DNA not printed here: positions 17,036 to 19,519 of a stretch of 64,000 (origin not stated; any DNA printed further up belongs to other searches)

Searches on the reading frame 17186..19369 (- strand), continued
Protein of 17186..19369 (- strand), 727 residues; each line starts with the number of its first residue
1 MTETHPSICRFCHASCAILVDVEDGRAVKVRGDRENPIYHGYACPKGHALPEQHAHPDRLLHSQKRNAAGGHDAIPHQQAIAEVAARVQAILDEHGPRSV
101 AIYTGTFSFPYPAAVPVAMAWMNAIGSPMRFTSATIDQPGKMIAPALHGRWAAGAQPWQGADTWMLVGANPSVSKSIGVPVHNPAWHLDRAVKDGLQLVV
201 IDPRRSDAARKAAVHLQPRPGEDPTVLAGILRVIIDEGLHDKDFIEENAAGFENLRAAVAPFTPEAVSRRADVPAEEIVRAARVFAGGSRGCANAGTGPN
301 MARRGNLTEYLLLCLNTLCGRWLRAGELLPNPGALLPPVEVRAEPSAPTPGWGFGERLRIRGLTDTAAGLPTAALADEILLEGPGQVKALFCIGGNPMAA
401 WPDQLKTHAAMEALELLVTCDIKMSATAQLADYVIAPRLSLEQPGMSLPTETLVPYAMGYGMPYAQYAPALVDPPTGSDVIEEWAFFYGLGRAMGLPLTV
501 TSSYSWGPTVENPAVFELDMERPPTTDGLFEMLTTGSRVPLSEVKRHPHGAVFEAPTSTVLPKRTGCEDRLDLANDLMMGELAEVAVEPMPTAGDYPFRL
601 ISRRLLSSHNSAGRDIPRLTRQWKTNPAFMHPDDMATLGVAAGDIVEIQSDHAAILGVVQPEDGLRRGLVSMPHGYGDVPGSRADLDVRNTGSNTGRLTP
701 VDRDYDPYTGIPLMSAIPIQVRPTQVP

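Call 17: find_related_loci(query=A1, collection=genome_contigs, flank=6000)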
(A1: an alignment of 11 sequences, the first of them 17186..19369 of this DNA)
Query A1 (727 aa) in genome_contigs; peptide patterns used: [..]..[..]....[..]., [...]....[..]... (x = any residue, [..] = any of these).
599 stretches matched a pattern (row limit reached: there are more); 566 encode a relative of the query (tblastn E <= 1e-3); the best 80 are kept; 80 distinct loci.
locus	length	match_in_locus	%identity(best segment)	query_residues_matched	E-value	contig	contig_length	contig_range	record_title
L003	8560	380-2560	75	1-727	0e+0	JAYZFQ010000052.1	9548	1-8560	MAG: Myxococcota bacterium isolate XB_MAG17 DB_MAG17_0052, whole genome shotgun sequence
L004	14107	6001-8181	73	1-727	0e+0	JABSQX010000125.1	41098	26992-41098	MAG: Myxococcales bacterium isolate DT_71 DT-Myxococcota-3_scaffold_126, whole genome shotgun sequence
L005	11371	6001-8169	73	1-723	0e+0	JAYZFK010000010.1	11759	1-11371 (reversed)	MAG: Myxococcota bacterium isolate XB_MAG164 DB_MAG164_0010, whole genome shotgun sequence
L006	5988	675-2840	68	1-722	0e+0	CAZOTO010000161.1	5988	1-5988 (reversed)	MAG TPA_asm: uncultured Myxococcales bacterium isolate binchicken_co235_307 genome assembly, contig: NODE_28640_length_5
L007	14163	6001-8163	69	1-723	0e+0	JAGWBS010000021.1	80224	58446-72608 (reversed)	MAG: Proteobacteria bacterium isolate 277c_39 scaffold_1037, whole genome shotgun sequence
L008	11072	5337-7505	69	4-723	0e+0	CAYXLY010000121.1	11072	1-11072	MAG TPA_asm: uncultured Spirochaetaceae bacterium isolate binchicken_co13_458 genome assembly, contig: NODE_9344_length_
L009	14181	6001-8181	65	3-727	0e+0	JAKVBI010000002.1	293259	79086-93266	MAG: Myxococcota bacterium isolate ALOHA_ZT_24 ZT-Myxococcota-1_2, whole genome shotgun sequence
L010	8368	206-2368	64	1-721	0e+0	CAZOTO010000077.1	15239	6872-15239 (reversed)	MAG TPA_asm: uncultured Myxococcales bacterium isolate binchicken_co235_307 genome assembly, contig: NODE_9624_length_15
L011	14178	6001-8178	64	1-726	0e+0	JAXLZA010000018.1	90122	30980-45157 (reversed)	MAG: Myxococcota bacterium isolate STL-MYXA1 C2.238.fa-18, whole genome shotgun sequence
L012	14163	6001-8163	64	1-721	0e+0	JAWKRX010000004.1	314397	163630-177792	MAG: Myxococcota bacterium isolate BC2.74 BC2.74.fa-4, whole genome shotgun sequence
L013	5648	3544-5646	67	1-703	0e+0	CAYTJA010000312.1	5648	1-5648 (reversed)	MAG TPA_asm: uncultured Spirochaetales bacterium isolate binchicken_co165_146 genome assembly, contig: k141_889248, whol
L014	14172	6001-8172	64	1-725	0e+0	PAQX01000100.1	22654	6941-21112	MAG: Deltaproteobacteria bacterium isolate SP124 MHASMcontig_2741891, whole genome shotgun sequence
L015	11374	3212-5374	64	1-721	0e+0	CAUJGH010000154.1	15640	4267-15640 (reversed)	MAG: Myxococcota bacterium isolate KLAP59 genome assembly, contig: KLAP59_378220, whole genome shotgun sequence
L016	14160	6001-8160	64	1-721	0e+0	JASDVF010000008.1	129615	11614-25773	MAG: Myxococcota bacterium isolate P24860_114_MAG_114 P24860_114_S12_mspades_121_length_129615_cov_17, whole genome shot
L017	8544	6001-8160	63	1-721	0e+0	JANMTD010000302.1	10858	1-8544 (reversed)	MAG: Deltaproteobacteria bacterium isolate SOY_29_metabat_276 SOY_29_k141_6036678, whole genome shotgun sequence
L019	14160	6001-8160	64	1-721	0e+0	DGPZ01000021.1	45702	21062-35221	MAG TPA_asm: Deltaproteobacteria bacterium UBA4427 UBA4427_contig_14936, whole genome shotgun sequence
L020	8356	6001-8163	62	1-721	0e+0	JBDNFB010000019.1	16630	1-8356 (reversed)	MAG: Myxococcota bacterium isolate concoct.101.ELB k141_59794, whole genome shotgun sequence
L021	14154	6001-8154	64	4-721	0e+0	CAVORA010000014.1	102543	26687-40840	MAG: uncultured delta proteobacterium isolate MFD09964.bin.2.4 genome assembly, contig: contig_67623, whole genome shotg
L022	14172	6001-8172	64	1-722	0e+0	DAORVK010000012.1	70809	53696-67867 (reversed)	MAG TPA_asm: Steroidobacteraceae bacterium isolate AMR_MDS_5241 NODE_87_length_70809_cov_12.256607, whole genome shotgun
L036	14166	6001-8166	59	1-722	0e+0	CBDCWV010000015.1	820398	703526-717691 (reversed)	MAG: Myxococcota bacterium isolate 34004a8b-9376-4cd6-be01-4685081f5010 genome assembly, contig: contig_15, whole genome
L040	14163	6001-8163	59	4-721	0e+0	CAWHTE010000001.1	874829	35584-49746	MAG: uncultured delta proteobacterium isolate MFD09206.bin.2.206 genome assembly, contig: contig_1291, whole genome shot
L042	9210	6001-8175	58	3-725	0e+0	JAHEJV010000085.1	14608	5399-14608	MAG: Deltaproteobacteria bacterium isolate Ww563 NODE_11057_length_14608_cov_4.006074, whole genome shotgun sequence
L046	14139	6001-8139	55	1-721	0e+0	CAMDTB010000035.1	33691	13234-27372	MAG: Rhizobium sp. Q54 isolate ZE-13nov19-169 genome assembly, contig: ZE-13nov19-C1349, whole genome shotgun sequence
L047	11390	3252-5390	55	1-721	0e+0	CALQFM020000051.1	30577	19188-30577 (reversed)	MAG: Candidatus Kuenenia stuttgartiensis isolate HRS-HS13-bin-176 genome assembly, contig: HRSG-H13-C2124, whole genome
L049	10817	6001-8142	57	1-721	0e+0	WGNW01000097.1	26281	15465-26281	MAG: Alphaproteobacteria bacterium isolate RI_34 c_000000071624, whole genome shotgun sequence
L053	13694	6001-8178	56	1-722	0e+0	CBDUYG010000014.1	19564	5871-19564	MAG TPA_asm: uncultured Myxococcales bacterium isolate SRR22302373_binner13_Refined_55 genome assembly, contig: ERZ25073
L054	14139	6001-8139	55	1-721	0e+0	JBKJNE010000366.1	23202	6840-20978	MAG: Alphaproteobacteria bacterium isolate ant_bin.356 k117_342191, whole genome shotgun sequence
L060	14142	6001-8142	55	1-722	0e+0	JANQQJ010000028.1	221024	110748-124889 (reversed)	MAG: Alphaproteobacteria bacterium isolate IP29b_bin.24 k99_3085573, whole genome shotgun sequence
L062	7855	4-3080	56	7-727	0e+0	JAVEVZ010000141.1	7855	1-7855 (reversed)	MAG: Spongiibacteraceae bacterium isolate BF4_133 NODE_31303_length_7855_cov_3.008799_Biofilm4, whole genome shotgun seq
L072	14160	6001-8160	53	1-727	0e+0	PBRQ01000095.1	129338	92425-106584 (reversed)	MAG: Gammaproteobacteria bacterium isolate NP948 MHASMcontig_398299, whole genome shotgun sequence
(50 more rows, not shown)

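Call 23: find_encoding_contigs(protein=P0002, flank=10000, max_places=2)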
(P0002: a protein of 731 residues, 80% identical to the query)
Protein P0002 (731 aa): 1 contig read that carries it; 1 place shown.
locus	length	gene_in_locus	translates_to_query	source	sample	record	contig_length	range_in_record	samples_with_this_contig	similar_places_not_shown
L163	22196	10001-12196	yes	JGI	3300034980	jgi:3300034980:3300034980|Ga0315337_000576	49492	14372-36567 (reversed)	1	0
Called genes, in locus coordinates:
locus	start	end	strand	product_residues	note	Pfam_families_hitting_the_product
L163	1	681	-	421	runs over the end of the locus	PF00067:p450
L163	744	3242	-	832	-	PF07715:Plug, PF00593:TonB_dep_Rec_b-barrel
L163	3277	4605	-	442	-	PF03055:RPE65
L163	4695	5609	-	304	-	PF00106:adh_short, PF08659:KR, PF13561:adh_short_C2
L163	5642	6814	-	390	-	PF04909:Amidohydro_2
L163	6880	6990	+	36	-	-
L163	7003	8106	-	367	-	-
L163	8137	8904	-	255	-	PF00106:adh_short, PF08659:KR, PF13561:adh_short_C2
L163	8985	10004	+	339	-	PF02798:GST_N (weak), PF13409:GST_N_2, PF13417:GST_N_3, PF00043:GST_C (weak), PF13410:GST_C_2 (weak), PF14497:GST_C_3 (weak)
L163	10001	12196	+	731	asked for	PF04879:Molybdop_Fe4S4, PF00384:Molybdopterin, PF01568:Molydop_binding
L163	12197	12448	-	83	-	-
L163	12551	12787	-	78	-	-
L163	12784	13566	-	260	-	PF00378:ECH_1, PF16113:ECH_2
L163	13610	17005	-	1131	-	PF00289:Biotin_carb_N, PF02786:CPSase_L_D2, PF02785:Biotin_carb_C, PF25917:BSH_RND (faint), PF00364:Biotin_lipoyl, PF25973:BSH_CzcB (faint), PF01039:Carboxyl_trans, PF03255:ACCA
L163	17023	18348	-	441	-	PF07690:MFS_1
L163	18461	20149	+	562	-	PF07969:Amidohydro_3, PF01979:Amidohydro_1 (weak)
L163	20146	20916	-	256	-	PF05721:PhyH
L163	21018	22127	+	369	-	PF01636:APH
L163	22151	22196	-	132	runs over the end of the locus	PF07366:SnoaL (weak), PF14534:DUF4440 (weak), PF12680:SnoaL_2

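Call 24: find_encoding_contigs(protein=P0001, flank=1000, max_places=2)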
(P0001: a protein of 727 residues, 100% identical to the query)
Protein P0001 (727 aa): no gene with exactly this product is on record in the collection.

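Call 29: search_protein_families(library=pfam, proteins=[L047:2104-3054:-, L049:5056-5901:+, L020:3304-5691:-, L054:3312-4229:+, L019:2046-3386:+, L021:9954-11090:+], max_evalue=0.0001)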
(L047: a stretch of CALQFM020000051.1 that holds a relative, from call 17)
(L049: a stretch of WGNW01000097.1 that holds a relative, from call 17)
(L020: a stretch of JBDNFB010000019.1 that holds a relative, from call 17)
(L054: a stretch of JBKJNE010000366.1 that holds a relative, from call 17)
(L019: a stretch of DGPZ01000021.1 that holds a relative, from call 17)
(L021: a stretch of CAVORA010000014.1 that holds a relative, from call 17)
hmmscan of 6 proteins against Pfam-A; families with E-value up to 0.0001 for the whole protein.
L047:2104-3054:- (316 aa): 1 family
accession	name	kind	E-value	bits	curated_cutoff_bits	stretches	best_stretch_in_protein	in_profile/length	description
PF00691.25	OmpA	-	4.4e-21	75.5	27.2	1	212-307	1-98/98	OmpA family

L049:5056-5901:+ (281 aa): 0 families

L020:3304-5691:- (795 aa): 1 family
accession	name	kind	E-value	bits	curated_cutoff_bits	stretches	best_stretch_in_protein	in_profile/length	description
PF02515.22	CoA_transf_3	-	4.4e-166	552.9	23.3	2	392-765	1-366/366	CoA-transferase family III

L054:3312-4229:+ (305 aa): 1 family
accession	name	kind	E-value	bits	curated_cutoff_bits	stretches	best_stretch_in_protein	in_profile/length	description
PF08450.18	SGL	-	3.4e-49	168.1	26.3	1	12-283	1-245/246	SMP-30/Gluconolactonase/LRE-like region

L019:2046-3386:+ (446 aa): 3 families
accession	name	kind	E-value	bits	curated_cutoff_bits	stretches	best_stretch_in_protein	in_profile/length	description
PF07690.21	MFS_1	-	3.2e-47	161.6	33.4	1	35-387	1-347/347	Major Facilitator Superfamily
PF00083.30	Sugar_tr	-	4.1e-07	29.7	22.3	0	74-423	54-437/452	Sugar (and other) transporter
PF03137.26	OATP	-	4.8e-06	25.6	25.8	0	226-329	282-384/545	Organic Anion Transporter Polypeptide (OATP) family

L021:9954-11090:+ (378 aa): 1 family
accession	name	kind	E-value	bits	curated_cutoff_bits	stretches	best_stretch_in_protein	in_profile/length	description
PF00296.26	Bac_luciferase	-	4.3e-57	194.3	27.9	1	24-334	15-313/314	Luciferase-like monooxygenase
